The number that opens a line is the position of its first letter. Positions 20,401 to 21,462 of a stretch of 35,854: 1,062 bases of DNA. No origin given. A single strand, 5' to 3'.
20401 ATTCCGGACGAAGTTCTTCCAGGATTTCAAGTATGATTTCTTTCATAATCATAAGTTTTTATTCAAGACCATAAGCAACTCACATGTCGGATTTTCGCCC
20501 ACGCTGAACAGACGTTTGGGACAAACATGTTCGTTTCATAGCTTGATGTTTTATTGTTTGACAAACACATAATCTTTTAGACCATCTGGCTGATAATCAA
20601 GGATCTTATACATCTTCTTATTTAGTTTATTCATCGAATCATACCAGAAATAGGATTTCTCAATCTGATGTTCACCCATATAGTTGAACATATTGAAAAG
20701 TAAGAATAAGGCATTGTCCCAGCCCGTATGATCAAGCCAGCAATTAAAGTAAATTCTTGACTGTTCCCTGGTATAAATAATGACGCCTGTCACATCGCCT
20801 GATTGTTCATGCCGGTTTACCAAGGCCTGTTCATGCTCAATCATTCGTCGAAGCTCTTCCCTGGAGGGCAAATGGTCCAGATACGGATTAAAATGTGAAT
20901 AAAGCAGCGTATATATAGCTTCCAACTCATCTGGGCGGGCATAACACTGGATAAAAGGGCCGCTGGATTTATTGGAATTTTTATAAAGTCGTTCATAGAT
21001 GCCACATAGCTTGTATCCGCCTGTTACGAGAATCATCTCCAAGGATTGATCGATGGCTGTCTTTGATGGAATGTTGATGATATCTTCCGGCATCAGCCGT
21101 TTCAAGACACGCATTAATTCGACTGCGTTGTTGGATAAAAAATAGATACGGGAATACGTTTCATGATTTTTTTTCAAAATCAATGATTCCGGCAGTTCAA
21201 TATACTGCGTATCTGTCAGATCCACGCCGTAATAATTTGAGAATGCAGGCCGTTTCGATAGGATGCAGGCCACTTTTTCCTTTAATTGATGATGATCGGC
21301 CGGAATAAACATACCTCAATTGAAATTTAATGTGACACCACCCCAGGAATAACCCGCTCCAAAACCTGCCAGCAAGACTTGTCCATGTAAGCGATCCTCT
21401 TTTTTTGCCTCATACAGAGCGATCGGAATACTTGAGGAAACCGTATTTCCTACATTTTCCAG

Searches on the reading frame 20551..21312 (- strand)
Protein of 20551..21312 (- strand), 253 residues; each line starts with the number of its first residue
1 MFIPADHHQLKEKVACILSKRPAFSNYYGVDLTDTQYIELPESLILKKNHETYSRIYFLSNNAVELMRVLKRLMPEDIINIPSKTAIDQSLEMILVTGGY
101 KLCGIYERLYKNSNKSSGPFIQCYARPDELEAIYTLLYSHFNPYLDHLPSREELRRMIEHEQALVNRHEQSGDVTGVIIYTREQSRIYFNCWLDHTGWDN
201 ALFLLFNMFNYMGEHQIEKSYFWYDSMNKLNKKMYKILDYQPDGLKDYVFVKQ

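Call 5: search_protein_families(library=pfam, proteins=[window:20551-21312:-], max_evalue=0.01)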
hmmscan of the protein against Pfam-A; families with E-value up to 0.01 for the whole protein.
window:20551-21312:- (253 aa): 0 families

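Call 7: search_protein_families(library=ncbifam, proteins=[window:20551-21312:-], max_evalue=0.01)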
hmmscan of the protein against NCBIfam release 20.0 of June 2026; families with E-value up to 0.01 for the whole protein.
window:20551-21312:- (253 aa): 0 families

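Call 42: search_protein_families(library=pfam, alignment_id=A2, max_evalue=0.001)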
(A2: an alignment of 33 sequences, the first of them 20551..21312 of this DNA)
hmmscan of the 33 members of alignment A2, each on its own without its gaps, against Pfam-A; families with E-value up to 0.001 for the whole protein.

A. member 1, window:20551-21312:- (253 aa): 0 families

B. families by the number of members that match (of 33 scanned): 6 families
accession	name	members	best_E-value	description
PF00583.31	Acetyltransf_1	16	1e-15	Acetyltransferase (GNAT) family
PF13508.13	Acetyltransf_7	15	6.8e-11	Acetyltransferase (GNAT) domain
PF13673.13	Acetyltransf_10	10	5.1e-09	Acetyltransferase (GNAT) domain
PF08445.16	FR47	5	2.4e-09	FR47-like protein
PF14542.12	Acetyltransf_CG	2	2e-05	GCN5-related N-acetyl-transferase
PF13420.13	Acetyltransf_4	2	0.00034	Acetyltransferase (GNAT) domain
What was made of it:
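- On GNAT superfamily (u253): 16/33 family members hit Pfam GNAT (call 42).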

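Call 55: find_homologous_proteins(query=window:20551-21312:-, max_evalue=0.00001)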
Query window:20551-21312:- (253 aa): 11 proteins with E <= 0.00001 among 149 candidates.
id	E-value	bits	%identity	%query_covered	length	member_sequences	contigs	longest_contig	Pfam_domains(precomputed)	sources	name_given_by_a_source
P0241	8.6e-171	584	100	100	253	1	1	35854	-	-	-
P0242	1.1e-83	299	78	63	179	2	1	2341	-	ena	-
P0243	2.7e-75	271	52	100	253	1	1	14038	-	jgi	jgi:hypothetical protein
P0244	4.4e-62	228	48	100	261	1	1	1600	-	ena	-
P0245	1.4e-61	226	43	100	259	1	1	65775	-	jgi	jgi:hypothetical protein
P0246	2.7e-52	196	46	77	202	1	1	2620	-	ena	-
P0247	1.5e-49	187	44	99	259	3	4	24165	-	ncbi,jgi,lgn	jgi:hypothetical protein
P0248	3.4e-49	186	42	96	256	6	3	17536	-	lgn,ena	-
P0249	5.6e-38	149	37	92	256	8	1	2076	-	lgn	-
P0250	9.1e-31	125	31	100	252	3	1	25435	-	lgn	-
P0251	1.3e-16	79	33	70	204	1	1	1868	-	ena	-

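Call 57: find_encoding_contigs(protein=P0243, flank=8000, max_places=1)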
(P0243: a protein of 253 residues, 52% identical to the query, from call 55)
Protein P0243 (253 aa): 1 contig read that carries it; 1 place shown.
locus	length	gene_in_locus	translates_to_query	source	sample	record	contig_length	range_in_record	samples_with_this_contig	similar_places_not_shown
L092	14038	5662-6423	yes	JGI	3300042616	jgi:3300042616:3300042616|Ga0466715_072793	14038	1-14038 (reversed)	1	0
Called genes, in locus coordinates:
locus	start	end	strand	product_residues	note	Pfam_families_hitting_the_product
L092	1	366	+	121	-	?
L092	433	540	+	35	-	-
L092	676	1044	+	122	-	PF00892:EamA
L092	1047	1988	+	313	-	PF00535:Glycos_transf_2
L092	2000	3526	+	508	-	PF00501:AMP-binding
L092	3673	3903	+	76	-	-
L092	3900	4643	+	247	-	PF23441:SDR, PF00106:adh_short, PF08659:KR, PF13561:adh_short_C2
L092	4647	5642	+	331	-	PF00195:Chal_sti_synt_N (weak), PF08545:ACP_syn_III, PF08541:ACP_syn_III_C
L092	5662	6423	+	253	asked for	-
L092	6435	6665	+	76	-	PF00550:PP-binding (weak)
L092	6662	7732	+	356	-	PF08545:ACP_syn_III, PF08541:ACP_syn_III_C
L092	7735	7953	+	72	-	PF00550:PP-binding (weak)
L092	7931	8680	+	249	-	PF00106:adh_short, PF08659:KR, PF13561:adh_short_C2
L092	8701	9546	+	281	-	PF02522:Antibiotic_NAT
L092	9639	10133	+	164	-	PF00753:Lactamase_B, PF12706:Lactamase_B_2, PF23023:Anti-Pycsar_Apyc1 (weak)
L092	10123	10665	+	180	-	PF13302:Acetyltransf_3, PF13420:Acetyltransf_4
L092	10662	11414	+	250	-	PF13489:Methyltransf_23, PF08241:Methyltransf_11 (weak)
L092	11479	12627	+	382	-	PF00155:Aminotran_1_2, PF01041:DegT_DnrJ_EryC1, PF00266:Aminotran_5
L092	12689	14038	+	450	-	?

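Call 58: find_encoding_contigs(protein=P0250, flank=8000, max_places=1)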
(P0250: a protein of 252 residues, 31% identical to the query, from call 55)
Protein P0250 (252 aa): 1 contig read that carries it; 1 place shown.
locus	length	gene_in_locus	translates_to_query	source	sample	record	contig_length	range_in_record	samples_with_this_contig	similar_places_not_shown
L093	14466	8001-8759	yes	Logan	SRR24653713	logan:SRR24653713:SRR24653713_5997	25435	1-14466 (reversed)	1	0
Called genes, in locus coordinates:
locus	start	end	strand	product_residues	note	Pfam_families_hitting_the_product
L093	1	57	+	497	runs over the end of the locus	PF00501:AMP-binding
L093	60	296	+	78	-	PF00550:PP-binding (weak)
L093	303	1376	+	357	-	-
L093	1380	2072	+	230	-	PF10096:DUF2334 (weak), PF01522:Polysacc_deac_1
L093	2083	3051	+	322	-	-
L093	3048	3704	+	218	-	PF25084:LbH_EIF2B (faint), PF00132:Hexapep, PF14602:Hexapep_2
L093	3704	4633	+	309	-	PF00535:Glycos_transf_2, PF10111:Glyco_tranf_2_2 (faint)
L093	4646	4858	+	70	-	-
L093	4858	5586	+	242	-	PF00106:adh_short, PF08659:KR (weak), PF13561:adh_short_C2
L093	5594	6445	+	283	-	PF02522:Antibiotic_NAT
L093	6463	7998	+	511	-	PF00501:AMP-binding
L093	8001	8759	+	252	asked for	-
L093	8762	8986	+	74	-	-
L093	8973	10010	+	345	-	PF00195:Chal_sti_synt_N, PF08545:ACP_syn_III, PF08541:ACP_syn_III_C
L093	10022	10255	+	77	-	-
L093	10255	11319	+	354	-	PF08545:ACP_syn_III, PF08541:ACP_syn_III_C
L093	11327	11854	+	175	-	PF13302:Acetyltransf_3, PF13420:Acetyltransf_4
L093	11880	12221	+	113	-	PF00892:EamA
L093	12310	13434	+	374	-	PF01637:ATPase_2 (weak), PF13173:AAA_14 (faint)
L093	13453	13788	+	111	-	PF00892:EamA (weak)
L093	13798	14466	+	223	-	?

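Call 65: search_protein_families(library=pfam, proteins=[L092:8701-9546:+], max_evalue=0.05)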
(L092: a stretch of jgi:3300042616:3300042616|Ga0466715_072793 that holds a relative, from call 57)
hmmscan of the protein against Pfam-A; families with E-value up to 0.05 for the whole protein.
L092:8701-9546:+ (281 aa): 1 family
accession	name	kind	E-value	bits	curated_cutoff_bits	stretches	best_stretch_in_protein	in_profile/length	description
PF02522.19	Antibiotic_NAT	-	1.8e-22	80.5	25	1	82-250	65-229/232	Aminoglycoside 3-N-acetyltransferase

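Call 67: predict_structure(alignment_id=A3)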
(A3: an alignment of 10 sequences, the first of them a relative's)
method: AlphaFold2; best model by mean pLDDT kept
length: 253 residues; sequences in the alignment: 10
mean_pLDDT: 90.9   pTM: 0.81
mean pLDDT of the five models: 90.9, 90.4, 90.3, 90.3, 89.9
residues with pLDDT >= 90: 173; 70-90: 75; 50-70: 5; < 50: 0
segments of 3 or more residues with pLDDT < 50: none
pLDDT, mean of each block of 10 residues (from residue 1): 90 95 92 92 94 93 97 95 93 97 92 89 96 92 79 94 92 91 91 75 88 92 86 85 93 93
secondary structure, 60 per line:
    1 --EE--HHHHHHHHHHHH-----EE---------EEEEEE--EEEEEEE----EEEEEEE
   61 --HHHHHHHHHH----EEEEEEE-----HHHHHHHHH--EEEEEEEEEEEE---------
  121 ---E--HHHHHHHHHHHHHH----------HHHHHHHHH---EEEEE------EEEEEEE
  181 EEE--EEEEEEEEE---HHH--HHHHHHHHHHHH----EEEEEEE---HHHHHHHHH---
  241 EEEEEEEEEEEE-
elements in order: H7-18 E35-40 E43-49 E54-60 H63-72 E77-83 H89-97 E100-111 H127-140 H151-159 E163-167 E174-183 E186-194 H203-214 E219-225 H229-237 E241-252
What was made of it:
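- On GNAT superfamily (u253): AF2 pLDDT 90.9 (call 67).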

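Call 71: fold_search(model_id=the predicted structure, library=pdb)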
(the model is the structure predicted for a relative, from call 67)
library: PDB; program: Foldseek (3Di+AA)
matches with E <= 10: 994; with E <= 0.001: 184
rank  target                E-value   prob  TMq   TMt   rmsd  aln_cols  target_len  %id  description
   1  6wqc                  6.1e-11  1.00  0.53  0.47   7.7       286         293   12  Crystal structure of VipF from Legionella hackeliae in complex with CoA (released 2021-11-10)
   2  6wqb                  2.6e-10  1.00  0.53  0.48   7.4       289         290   13  Crystal structure of VipF from Legionella hackeliae in complex with acetyl-CoA (released 2021-11-10)
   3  7wx5                  4.6e-09  1.00  0.56  0.50   7.3       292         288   10  a Legionella acetyltransferase effector VipF (released 2023-02-22)
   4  7wx6                  5.2e-09  1.00  0.50  0.48   7.8       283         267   12  A Legionella acetyltransferase VipF (released 2022-09-14)
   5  3iwg_B                7.0e-09  1.00  0.53  0.51   6.8       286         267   10  Acetyltransferase from GNAT family from Colwellia psychrerythraea. (released 2009-09-15)
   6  7wx7                  1.4e-08  1.00  0.51  0.47   7.5       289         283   12  complex of a legionella acetyltransferase VipF and COA/ACO (released 2023-02-22)
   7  1ozp                  1.6e-08  1.00  0.52  0.47   7.4       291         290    8  Crystal Structure of Rv0819 from Mycobacterium tuberculosis MshD-Mycothiol Synthase Acetyl-Coenzyme A Complex. (released 2003-09-09)
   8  2c27                  2.1e-08  1.00  0.61  0.53   6.7       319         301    8  The Structure of Mycothiol Synthase in Complex with des- AcetylMycothiol and CoenzymeA. (released 2005-12-01)
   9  7q3a_A                2.2e-08  1.00  0.54  0.43   6.2       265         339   10  Crystal structure of MAB_4324 a tandem repeat GNAT from Mycobacterium abscessus (released 2022-05-04)
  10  7q3a_B                2.2e-08  1.00  0.58  0.45   7.2       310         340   10  Crystal structure of MAB_4324 a tandem repeat GNAT from Mycobacterium abscessus (released 2022-05-04)
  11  2fs5_A                2.6e-08  1.00  0.50  0.56   5.5       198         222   15  Crystal structure of TDP-fucosamine acetyltransferase (WecD)- apo form (released 2006-08-01)
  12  3iwg_A                3.3e-08  1.00  0.54  0.52   6.5       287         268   10  Acetyltransferase from GNAT family from Colwellia psychrerythraea. (released 2009-09-15)
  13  3tt2                  1.3e-07  1.00  0.58  0.48   5.9       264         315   12  Crystal Structure of GCN5-related N-Acetyltransferase from Sphaerobacter thermophilus (released 2011-10-05)
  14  1sqh                  1.7e-07  1.00  0.54  0.48   7.4       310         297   10  X-RAY STRUCTURE OF DROSOPHILA MALONOGASTER PROTEIN Q9VR51 NORTHEAST STRUCTURAL GENOMICS CONSORTIUM TARGET FR87. (released 2004-04-06)
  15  3frm_C                2.7e-07  1.00  0.53  0.53   8.9       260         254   12  The crystal structure of a functionally unknown conserved protein from Staphylococcus epidermidis ATCC 12228. (released 2009-01-27)
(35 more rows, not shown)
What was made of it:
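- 20551..21312 (-): u253: tandem-GNAT-fold N-acyltransferase lacking the CoA-pyrophosphate loop (motif A). AF2 pLDDT 90.9; Foldseek hits VipF, MshD and WecD (calls 67, 71).
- On GNAT superfamily (u253): Foldseek to the tandem-GNATs VipF, MshD and WecD at E 6e-11 to 1e-6, TM 0.5-0.6 (call 71).
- It has a tandem-GNAT fold (calls 67, 71).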
